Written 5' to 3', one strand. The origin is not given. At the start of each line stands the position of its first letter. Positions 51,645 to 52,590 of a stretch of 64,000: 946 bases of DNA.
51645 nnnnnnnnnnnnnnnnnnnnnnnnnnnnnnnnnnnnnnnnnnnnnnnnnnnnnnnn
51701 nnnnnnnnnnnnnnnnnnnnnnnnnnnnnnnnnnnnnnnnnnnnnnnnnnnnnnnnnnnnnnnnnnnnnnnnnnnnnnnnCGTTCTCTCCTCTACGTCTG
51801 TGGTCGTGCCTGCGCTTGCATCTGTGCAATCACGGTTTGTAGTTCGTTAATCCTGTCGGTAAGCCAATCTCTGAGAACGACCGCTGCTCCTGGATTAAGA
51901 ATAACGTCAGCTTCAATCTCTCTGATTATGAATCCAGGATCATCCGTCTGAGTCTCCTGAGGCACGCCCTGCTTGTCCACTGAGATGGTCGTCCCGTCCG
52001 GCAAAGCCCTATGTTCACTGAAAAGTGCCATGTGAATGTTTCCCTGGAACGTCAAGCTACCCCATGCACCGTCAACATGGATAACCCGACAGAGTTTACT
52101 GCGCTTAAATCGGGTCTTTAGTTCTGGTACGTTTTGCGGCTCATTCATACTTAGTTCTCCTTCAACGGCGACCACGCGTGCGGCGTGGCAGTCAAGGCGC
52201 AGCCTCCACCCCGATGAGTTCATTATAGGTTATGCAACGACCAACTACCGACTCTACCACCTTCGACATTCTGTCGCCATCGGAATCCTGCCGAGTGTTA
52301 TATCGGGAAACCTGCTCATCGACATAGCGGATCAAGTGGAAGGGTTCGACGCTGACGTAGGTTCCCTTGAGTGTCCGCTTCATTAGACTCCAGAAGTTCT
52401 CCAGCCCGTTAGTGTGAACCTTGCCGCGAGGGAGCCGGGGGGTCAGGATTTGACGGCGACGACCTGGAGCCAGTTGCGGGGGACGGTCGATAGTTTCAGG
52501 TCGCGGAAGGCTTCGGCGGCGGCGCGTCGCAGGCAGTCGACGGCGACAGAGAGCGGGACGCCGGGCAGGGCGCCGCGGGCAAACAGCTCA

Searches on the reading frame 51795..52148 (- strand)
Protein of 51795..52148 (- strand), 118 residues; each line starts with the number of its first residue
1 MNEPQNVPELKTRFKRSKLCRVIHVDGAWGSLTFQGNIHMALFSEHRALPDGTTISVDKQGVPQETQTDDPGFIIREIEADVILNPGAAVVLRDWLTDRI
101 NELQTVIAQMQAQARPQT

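Call 5: search_protein_families(library=pfam, proteins=[window:51795-52148:-], max_evalue=1)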
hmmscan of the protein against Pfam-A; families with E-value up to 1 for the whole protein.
window:51795-52148:- (118 aa): 0 families

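Call 6: search_protein_families(library=ncbifam, proteins=[window:51795-52148:-], max_evalue=1)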
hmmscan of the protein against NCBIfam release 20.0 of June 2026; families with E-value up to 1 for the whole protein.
window:51795-52148:- (118 aa): 1 family
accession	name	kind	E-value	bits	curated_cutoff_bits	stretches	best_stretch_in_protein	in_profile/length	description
TIGR03670.1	rpoB_arch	equivalog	0.037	12.3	811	1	63-108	496-541/599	DNA-directed RNA polymerase subunit B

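Call 7: search_protein_families(library=padloc, proteins=[window:51795-52148:-], max_evalue=1)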
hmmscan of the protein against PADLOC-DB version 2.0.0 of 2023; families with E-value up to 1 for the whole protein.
window:51795-52148:- (118 aa): 0 families

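Call 9: search_protein_families(library=phrogs, proteins=[window:51795-52148:-], max_evalue=1)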
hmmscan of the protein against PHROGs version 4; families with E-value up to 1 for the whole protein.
window:51795-52148:- (118 aa): 1 family
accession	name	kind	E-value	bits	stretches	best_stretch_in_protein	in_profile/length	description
phrog_29360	-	unknown function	0.35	12.1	1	78-109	22-50/61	-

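Call 14: find_homologous_proteins(query=window:51795-52148:-)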
Query window:51795-52148:- (118 aa): 24 proteins with E <= 0.001 among 26 candidates.
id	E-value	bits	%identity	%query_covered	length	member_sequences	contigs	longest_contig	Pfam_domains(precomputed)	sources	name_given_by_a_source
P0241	3.4e-72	257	99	100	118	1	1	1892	-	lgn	-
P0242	2.0e-55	203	78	100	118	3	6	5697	-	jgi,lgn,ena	jgi:hypothetical protein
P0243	3.3e-40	154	62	99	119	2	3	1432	-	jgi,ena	-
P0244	5.1e-39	150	62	95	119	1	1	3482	-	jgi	jgi:hypothetical protein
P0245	4.3e-36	141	61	98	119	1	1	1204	-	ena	-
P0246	1.5e-35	139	62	87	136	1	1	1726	-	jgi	jgi:hypothetical protein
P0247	2.9e-34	135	64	81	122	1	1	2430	-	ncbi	-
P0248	9.9e-28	114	53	97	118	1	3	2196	-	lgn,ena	-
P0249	8.2e-21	92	47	86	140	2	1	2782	-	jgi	-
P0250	1.1e-18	85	49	88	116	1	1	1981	-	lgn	-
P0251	1.9e-18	84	43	89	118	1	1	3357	-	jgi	jgi:hypothetical protein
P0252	2.3e-18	84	49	74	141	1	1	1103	-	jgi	jgi:hypothetical protein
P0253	1.9e-15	74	43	78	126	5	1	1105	-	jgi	-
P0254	2.4e-15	74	39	83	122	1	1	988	-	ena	-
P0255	5.2e-15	73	39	86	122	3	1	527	-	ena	-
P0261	2.0e-11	61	38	93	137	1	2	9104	-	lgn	-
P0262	8.5e-11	59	32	89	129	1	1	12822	-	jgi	jgi:hypothetical protein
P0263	1.7e-10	58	36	83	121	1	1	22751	-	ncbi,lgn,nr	ncbi:MAG: hypothetical protein HY681_05475 [Chloroflexi bacterium]|nr:hypothetical protein [Chlorofl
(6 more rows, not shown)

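Call 32: search_solved_structures(query=A3, max_evalue=10, show_alignments=2)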
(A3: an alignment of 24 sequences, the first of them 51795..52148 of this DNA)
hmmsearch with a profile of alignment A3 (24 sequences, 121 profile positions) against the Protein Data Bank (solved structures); distinct sequences matched with E-value up to 10: 3.
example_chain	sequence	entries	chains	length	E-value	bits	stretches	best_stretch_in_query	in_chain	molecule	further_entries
7ess_A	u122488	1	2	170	0.55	13.2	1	61-111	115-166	Putative pre-16S rRNA nuclease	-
5kdi_A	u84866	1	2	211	0.85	12.6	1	59-117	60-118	Pleckstrin homology domain-containing family A member 8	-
9cc5_A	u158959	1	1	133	1.7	11.6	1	60-117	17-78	Amylin-NHO-22 Binder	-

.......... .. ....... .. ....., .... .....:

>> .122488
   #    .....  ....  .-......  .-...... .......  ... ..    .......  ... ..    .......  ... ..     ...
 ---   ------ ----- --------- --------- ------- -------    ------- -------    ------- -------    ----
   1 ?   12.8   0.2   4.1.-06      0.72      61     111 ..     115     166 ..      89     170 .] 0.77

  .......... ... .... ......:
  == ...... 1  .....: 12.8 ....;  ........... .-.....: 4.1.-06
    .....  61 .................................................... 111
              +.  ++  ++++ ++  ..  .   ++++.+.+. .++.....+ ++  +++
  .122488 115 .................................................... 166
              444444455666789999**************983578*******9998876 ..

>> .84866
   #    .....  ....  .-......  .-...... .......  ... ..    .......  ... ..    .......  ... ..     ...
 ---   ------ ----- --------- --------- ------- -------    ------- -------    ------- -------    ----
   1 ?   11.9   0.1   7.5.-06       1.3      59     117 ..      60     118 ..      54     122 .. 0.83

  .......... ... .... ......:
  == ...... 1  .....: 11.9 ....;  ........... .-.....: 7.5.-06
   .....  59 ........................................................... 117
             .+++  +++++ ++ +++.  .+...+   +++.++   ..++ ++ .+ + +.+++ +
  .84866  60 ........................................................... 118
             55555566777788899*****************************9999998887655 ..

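Call 34: search_protein_families(library=pfam, alignment_id=A3, max_evalue=5)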
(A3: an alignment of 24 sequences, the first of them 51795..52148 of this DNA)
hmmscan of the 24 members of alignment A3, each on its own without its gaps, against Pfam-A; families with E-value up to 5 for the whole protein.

A. member 1, window:51795-52148:- (118 aa): 0 families

B. families by the number of members that match (of 24 scanned): 10 families
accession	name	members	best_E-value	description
PF07202.18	Tcp10_C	2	0.0022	T-complex protein 10 C-terminus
PF13991.11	BssS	2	0.019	BssS protein family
PF11950.13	DUF3467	2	0.02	Protein of unknown function (DUF3467)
PF21105.3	DyP_N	2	0.04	DyP dimeric alpha+beta barrel domain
PF11330.14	30K_MP_C_Ter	1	0.068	C-Terminal of 30K viral movement proteins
PF09969.14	DUF2203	1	0.068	Uncharacterized conserved protein (DUF2203)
PF20379.3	DUF6674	1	0.089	Family of unknown function (DUF6674)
PF20072.4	DUF6468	1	0.12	Domain of unknown function (DUF6468)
PF19813.4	DUF6296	1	0.13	Family of unknown function (DUF6296)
PF10761.14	DUF2590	1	0.21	Protein of unknown function (DUF2590)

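Call 35: find_related_loci(query=A3, collection=metagenome_contigs, flank=6000)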
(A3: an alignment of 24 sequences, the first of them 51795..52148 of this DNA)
Query A3 (118 aa) in metagenome_contigs; peptide patterns used: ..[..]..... (x = any residue, [..] = any of these).
100 stretches matched a pattern; 31 encode a relative of the query (tblastn E <= 1e-3); 31 distinct loci.
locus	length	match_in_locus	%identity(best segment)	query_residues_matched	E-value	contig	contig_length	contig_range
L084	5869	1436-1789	82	1-118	1e-64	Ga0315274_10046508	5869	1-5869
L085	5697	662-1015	78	1-118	4e-63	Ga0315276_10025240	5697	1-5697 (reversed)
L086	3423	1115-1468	78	1-118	4e-63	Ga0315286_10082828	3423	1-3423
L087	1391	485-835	62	1-117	9e-48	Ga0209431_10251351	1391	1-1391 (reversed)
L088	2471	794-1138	45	3-115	2e-30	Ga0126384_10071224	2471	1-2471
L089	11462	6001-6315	51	1-104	5e-29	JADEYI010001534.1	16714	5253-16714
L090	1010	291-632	42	3-115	6e-29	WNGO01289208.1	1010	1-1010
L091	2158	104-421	45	9-113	4e-28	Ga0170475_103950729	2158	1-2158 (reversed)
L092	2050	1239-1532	51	11-108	5e-28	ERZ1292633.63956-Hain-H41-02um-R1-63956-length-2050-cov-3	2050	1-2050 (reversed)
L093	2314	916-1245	45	9-117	7e-28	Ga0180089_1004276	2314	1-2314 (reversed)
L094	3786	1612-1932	44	14-117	6e-25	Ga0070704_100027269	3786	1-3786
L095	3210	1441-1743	43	2-102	8e-23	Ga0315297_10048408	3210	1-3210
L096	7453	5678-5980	43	2-102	9e-23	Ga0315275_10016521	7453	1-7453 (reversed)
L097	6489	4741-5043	43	2-102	9e-23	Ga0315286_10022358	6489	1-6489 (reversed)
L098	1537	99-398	40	8-108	9e-23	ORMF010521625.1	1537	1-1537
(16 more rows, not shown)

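Call 42: predict_structure(alignment_id=A3)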
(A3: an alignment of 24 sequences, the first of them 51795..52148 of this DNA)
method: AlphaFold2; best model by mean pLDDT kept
length: 118 residues; sequences in the alignment: 24
mean_pLDDT: 88.6   pTM: 0.63
mean pLDDT of the five models: 88.6, 87.9, 83.8, 83.5, 79.5
residues with pLDDT >= 90: 66; 70-90: 46; 50-70: 6; < 50: 0
segments of 3 or more residues with pLDDT < 50: none
pLDDT, mean of each block of 10 residues (from residue 1): 75 87 91 97 88 85 82 87 97 98 97 78
secondary structure, 60 per line:
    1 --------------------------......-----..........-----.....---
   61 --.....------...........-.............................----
elements in order: E27-32 E38-47 E53-57 E63-67 E74-84 H86-114

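Call 64: find_related_loci(query=A3, collection=viral_contigs, flank=6000)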
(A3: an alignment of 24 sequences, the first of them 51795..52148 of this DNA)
Query A3 (118 aa) in viral_contigs; peptide patterns used: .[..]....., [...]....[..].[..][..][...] (x = any residue, [..] = any of these).
54 stretches matched a pattern, but none encodes a relative of the query by tblastn (E <= 1e-3).

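Call 84: search_protein_representatives(alignment_id=A3)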
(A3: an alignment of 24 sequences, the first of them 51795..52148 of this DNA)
Query: 24 sequences, 121 profile positions. Proteins with E-value up to 0.001 (for the whole library): 2842; up to 1e-10: 1699; up to 1e-30: 34. The best 150 are listed.
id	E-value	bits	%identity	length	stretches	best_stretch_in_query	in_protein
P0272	4.8e-41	155.4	-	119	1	7-118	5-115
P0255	5.2e-40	152.1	-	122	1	4-119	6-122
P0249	4.8e-38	145.7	-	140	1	4-116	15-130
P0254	8.3e-37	141.8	-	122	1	1-115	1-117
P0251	8.2e-36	138.5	-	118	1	4-116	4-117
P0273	3.0e-34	133.5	-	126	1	8-118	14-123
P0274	3.9e-34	133.1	-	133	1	5-119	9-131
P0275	5.0e-34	132.8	-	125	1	4-118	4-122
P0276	1.7e-33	131.1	-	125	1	1-116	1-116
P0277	3.5e-33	130.1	-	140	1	8-117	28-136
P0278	6.6e-33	129.2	-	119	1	2-115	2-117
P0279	8.7e-33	128.8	-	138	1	7-119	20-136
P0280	8.8e-33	128.8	-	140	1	5-118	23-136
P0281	1.3e-32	128.3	-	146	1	8-115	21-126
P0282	4.5e-32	126.5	-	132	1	10-115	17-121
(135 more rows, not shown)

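Call 85: find_encoding_contigs(protein=P0263, flank=4000, max_places=3)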
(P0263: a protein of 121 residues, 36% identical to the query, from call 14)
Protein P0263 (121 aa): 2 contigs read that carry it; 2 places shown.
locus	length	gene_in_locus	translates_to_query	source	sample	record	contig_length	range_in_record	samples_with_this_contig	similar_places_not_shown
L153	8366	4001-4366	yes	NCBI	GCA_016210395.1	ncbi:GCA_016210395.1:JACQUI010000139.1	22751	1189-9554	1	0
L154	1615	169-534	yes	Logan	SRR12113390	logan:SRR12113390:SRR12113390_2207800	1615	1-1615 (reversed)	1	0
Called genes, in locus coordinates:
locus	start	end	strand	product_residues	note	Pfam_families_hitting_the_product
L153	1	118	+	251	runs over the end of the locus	PF00005:ABC_tran, PF02463:SMC_N (faint), PF13304:AAA_21 (faint)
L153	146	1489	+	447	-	PF19295:SufBD_N, PF01458:SUFBD_core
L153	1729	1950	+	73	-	-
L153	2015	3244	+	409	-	PF00266:Aminotran_5, PF01053:Cys_Met_Meta_PP (faint)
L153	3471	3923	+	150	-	PF01592:NifU_N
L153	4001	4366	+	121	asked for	-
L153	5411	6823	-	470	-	PF00496:SBP_bac_5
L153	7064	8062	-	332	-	PF03706:LPG_synthase_TM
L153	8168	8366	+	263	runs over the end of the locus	PF01026:TatD_DNase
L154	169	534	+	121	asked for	-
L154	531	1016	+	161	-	-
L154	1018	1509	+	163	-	PF24738:DUF7689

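Call 86: find_encoding_contigs(protein=P0262, flank=4000, max_places=3)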
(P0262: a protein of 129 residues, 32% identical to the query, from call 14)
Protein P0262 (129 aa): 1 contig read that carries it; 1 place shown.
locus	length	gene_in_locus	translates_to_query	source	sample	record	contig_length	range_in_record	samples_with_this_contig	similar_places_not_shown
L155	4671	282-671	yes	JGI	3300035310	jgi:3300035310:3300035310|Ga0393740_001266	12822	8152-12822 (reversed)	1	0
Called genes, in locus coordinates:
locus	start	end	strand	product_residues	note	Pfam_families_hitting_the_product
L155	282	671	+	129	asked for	-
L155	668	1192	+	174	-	-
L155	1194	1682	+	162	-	PF24738:DUF7689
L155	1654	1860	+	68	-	-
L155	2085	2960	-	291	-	PF12697:Abhydrolase_6, PF00561:Abhydrolase_1, PF12146:Hydrolase_4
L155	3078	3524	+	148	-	-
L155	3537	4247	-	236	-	PF03167:UDG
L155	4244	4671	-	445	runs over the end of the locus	PF07690:MFS_1, PF12832:MFS_1_like (faint), PF07690:MFS_1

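Call 87: find_encoding_contigs(protein=P0261, flank=4000, max_places=3)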
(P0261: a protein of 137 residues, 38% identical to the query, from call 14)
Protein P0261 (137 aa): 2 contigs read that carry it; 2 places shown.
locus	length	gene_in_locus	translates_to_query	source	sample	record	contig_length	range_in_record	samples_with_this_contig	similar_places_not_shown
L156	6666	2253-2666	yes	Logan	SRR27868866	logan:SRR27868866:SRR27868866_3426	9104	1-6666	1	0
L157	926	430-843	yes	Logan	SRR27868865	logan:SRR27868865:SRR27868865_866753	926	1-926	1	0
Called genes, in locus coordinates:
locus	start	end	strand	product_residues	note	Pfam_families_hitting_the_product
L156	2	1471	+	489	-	?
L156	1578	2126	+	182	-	-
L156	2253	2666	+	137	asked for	-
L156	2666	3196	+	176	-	-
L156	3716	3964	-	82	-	-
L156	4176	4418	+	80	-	-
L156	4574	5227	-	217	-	PF02586:SRAP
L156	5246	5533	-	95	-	-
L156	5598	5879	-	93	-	-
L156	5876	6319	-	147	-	-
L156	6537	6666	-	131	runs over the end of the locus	-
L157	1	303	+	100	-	?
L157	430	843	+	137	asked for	-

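Call 90: search_protein_families(library=pfam, alignment_id=A6, max_evalue=0.1)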
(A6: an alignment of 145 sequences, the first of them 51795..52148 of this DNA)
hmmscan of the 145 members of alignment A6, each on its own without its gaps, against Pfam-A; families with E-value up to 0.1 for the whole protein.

A. member 1, window:51795-52148:- (118 aa): 0 families

B. families by the number of members that match (of 145 scanned): 25 families
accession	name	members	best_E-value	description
PF11950.13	DUF3467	15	0.0011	Protein of unknown function (DUF3467)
PF13991.11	BssS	3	0.0032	BssS protein family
PF05198.21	IF3_N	1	0.0044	Translation initiation factor IF-3, N-terminal domain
PF11582.13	DUF3240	1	0.015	Protein of unknown function (DUF3240)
PF19965.4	VMAP-M2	1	0.017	vWA-MoxR associated protein middle region (VMAP-M) 2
PF23359.1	Lsr2_DNA-bd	1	0.031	Lsr2 DNA-binding domain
PF10691.14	DUF2497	1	0.033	Protein of unknown function (DUF2497)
PF09374.15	PG_binding_3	1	0.036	Predicted Peptidoglycan domain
PF24217.1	DUF7436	1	0.036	Family of unknown function (DUF7436)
PF18571.6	VWA_3_C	1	0.039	von Willebrand factor type A C-terminal domain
PF13550.12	Phage-tail_3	1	0.04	Putative phage tail protein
PF12583.14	TPPII_C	1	0.042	Tripeptidyl peptidase II, C-terminal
PF23967.1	DUF7295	1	0.048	Family of unknown function (DUF7295)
PF04845.19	PurA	1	0.051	PurA ssDNA and RNA-binding protein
PF11784.13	DUF3320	1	0.054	Protein of unknown function (DUF3320)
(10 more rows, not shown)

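Call 92: fold_search(model_id=the predicted structure, library=viral)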
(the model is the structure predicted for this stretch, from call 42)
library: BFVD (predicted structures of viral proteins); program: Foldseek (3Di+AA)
matches with E <= 10: 529; with E <= 0.001: 1
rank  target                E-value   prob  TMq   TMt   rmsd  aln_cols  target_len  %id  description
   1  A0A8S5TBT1            1.8e-06  1.00  0.66  0.70   4.7       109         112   20  Uncharacterized protein [Siphoviridae sp. ctNZc11]
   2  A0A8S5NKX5            1.4e-01  0.84  0.26  0.25  12.6       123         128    8  Uncharacterized protein [Siphoviridae sp. ctY1p61]
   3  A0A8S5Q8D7            2.3e-01  0.69  0.28  0.34  17.0       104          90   12  Uncharacterized protein [Siphoviridae sp. ct2ZW1]
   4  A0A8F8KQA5            2.8e-01  0.57  0.25  0.10  17.4       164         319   11  Uncharacterized protein [Clandestinovirus]
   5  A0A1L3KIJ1            3.3e-01  0.82  0.27  0.26  11.5        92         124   10  Capsid protein [Beihai levi-like virus 26]
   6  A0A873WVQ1            3.4e-01  0.41  0.15  0.27  12.5        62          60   16  Uncharacterized protein [Streptomyces phage Shaeky]
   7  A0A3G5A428            3.4e-01  0.13  0.15  0.10  23.9       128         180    8  Uncharacterized protein [Harvfovirus sp.]
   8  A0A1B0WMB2            3.9e-01  0.16  0.19  0.10  14.7        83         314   12  (no name in the UniProt tables at hand)
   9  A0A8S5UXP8            4.1e-01  0.54  0.21  0.13  19.3        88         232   10  L SHAPED TAIL FIBER PROTEIN (Fragment) [Siphoviridae sp. ctfza2]
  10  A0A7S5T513            4.1e-01  0.47  0.26  0.07  17.1       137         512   11  (no name in the UniProt tables at hand)
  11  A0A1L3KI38            4.3e-01  0.75  0.26  0.24  12.5        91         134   12  Uncharacterized protein [Beihai levi-like virus 27]
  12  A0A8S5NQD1            4.3e-01  0.47  0.21  0.16  13.0        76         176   12  Uncharacterized protein [Myoviridae sp. ctj3P51]
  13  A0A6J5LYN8            4.8e-01  0.57  0.16  0.13  15.3        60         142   17  Uncharacterized conserved protein UCP029215 (Fragment) [uncultured Caudovirales phage]
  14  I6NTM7                4.8e-01  0.38  0.22  0.25  14.6       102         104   13  Uncharacterized protein [Burkholderia phage vB_BceS_AH2]
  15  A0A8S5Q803            5.1e-01  0.89  0.31  0.21   5.4        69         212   12  Uncharacterized protein [Siphoviridae sp. ctf8W5]
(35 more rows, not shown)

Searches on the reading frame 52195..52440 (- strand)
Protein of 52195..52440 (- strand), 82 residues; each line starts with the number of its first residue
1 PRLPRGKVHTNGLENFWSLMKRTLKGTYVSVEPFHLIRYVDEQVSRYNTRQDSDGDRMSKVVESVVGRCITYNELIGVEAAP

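Call 5: search_protein_families(library=pfam, proteins=[window:52195-52440:-], max_evalue=1)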
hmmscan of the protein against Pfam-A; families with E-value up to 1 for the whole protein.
window:52195-52440:- (82 aa): 3 families
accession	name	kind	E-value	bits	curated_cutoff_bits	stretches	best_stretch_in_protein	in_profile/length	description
PF12762.13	DDE_Tnp_IS1595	-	3.6e-10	40.5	27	1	6-48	111-153/153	ISXO2-like transposase domain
PF16828.10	GAGBD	-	0.16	12.6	27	1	16-48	109-142/152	GAG-binding domain on surface antigen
PF01610.23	DDE_Tnp_ISL3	-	0.16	12.2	23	1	13-51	63-101/240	Transposase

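Call 6: search_protein_families(library=ncbifam, proteins=[window:52195-52440:-], max_evalue=1)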
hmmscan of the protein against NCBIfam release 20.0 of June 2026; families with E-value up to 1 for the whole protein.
window:52195-52440:- (82 aa): 2 families
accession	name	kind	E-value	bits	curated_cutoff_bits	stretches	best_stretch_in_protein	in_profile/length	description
NF033547.1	transpos_IS1595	equivalog_domain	2.9e-08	33.9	75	1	6-50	171-215/215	IS1595 family transposase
NF050001.1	restrict_BbrUII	equivalog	0.13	10.7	550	1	15-76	570-631/659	BbrUII/HgiDII family restriction enzyme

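Call 7: search_protein_families(library=padloc, proteins=[window:52195-52440:-], max_evalue=1)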
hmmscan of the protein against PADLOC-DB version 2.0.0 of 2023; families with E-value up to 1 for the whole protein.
window:52195-52440:- (82 aa): 0 families
